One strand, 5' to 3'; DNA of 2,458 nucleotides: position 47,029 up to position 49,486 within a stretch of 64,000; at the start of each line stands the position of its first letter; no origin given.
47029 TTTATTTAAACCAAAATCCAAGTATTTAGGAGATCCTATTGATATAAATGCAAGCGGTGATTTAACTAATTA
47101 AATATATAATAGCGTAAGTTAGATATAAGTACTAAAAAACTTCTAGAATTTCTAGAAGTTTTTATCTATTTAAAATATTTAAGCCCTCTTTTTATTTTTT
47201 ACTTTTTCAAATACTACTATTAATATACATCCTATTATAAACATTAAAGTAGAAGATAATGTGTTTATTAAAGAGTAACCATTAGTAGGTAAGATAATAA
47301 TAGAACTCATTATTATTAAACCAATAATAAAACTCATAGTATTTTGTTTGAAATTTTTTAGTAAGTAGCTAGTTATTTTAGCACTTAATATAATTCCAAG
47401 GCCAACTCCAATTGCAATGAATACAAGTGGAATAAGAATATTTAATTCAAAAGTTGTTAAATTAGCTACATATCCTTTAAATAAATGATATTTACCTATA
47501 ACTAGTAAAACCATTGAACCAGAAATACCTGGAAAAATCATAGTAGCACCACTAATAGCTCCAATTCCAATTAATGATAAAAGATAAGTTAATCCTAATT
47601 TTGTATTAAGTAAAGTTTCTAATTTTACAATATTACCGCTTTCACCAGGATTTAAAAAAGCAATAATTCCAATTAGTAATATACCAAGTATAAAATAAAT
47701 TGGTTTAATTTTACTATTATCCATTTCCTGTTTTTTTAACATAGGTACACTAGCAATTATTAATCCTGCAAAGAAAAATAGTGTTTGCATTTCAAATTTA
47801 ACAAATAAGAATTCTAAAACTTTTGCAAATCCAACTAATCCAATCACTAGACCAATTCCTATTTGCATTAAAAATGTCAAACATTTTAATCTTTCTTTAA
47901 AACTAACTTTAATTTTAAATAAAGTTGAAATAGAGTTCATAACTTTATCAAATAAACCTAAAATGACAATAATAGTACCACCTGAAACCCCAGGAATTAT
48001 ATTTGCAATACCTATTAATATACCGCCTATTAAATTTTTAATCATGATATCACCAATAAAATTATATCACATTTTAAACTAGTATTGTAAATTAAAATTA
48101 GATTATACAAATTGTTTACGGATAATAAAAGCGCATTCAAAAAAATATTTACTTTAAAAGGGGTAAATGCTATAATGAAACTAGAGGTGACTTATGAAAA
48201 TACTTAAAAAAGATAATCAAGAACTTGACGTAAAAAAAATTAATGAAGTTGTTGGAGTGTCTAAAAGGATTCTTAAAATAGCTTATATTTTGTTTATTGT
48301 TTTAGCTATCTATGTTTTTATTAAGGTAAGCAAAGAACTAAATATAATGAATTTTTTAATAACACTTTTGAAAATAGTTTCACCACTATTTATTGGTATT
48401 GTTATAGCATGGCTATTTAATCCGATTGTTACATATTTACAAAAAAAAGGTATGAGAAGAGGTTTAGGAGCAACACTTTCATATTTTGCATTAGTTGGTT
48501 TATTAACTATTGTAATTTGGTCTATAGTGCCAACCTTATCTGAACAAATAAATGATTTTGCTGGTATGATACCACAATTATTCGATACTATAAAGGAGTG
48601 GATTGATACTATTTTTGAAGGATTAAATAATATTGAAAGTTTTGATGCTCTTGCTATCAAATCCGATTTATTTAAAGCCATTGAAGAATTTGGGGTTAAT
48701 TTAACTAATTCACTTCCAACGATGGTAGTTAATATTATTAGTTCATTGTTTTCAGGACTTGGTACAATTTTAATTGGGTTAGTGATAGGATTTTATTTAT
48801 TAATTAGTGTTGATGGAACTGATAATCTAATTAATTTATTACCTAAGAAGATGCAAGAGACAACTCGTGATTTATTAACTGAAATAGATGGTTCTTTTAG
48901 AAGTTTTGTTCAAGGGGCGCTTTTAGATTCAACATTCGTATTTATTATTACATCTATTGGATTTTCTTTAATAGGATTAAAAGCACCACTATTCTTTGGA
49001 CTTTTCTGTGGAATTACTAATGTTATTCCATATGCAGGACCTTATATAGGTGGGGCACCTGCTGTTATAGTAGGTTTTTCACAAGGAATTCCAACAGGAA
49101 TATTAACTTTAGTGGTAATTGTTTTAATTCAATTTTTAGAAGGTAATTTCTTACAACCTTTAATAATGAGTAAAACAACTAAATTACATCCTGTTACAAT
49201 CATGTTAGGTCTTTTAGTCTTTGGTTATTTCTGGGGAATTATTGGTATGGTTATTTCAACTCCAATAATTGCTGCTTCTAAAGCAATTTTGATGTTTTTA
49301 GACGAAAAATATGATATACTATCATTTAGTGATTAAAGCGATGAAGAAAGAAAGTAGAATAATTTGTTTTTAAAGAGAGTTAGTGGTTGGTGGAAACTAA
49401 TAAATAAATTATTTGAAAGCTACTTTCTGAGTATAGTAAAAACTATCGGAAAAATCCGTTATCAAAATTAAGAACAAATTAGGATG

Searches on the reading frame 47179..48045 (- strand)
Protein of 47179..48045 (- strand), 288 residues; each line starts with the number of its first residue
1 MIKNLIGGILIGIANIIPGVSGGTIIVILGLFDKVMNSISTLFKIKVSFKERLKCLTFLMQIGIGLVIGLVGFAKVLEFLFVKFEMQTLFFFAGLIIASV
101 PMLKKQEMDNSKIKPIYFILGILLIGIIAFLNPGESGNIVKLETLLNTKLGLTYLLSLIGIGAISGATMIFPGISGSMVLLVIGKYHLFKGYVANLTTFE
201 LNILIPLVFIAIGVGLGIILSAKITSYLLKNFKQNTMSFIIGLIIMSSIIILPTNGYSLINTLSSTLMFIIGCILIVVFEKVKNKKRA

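Call 92: search_protein_families(library=pfam, proteins=[window:47179-48045:-], max_evalue=0.001)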
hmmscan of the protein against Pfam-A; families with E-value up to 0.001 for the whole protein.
window:47179-48045:- (288 aa): 1 family
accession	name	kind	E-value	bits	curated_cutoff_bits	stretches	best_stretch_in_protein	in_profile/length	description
PF04018.18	VCA0040-like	-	9.7e-39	133.8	26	1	11-256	1-233/246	Undecaprenyl phosphate translocase-like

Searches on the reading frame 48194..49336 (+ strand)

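Call 92: search_protein_families(library=pfam, proteins=[window:48194-49336:+], max_evalue=0.001)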
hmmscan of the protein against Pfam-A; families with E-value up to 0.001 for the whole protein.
window:48194-49336:+ (380 aa): 1 family
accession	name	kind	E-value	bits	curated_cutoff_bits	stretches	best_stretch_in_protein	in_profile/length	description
PF01594.21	AI-2E_transport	-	5.1e-60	203.8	34.3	1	32-366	4-323/327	AI-2E family transporter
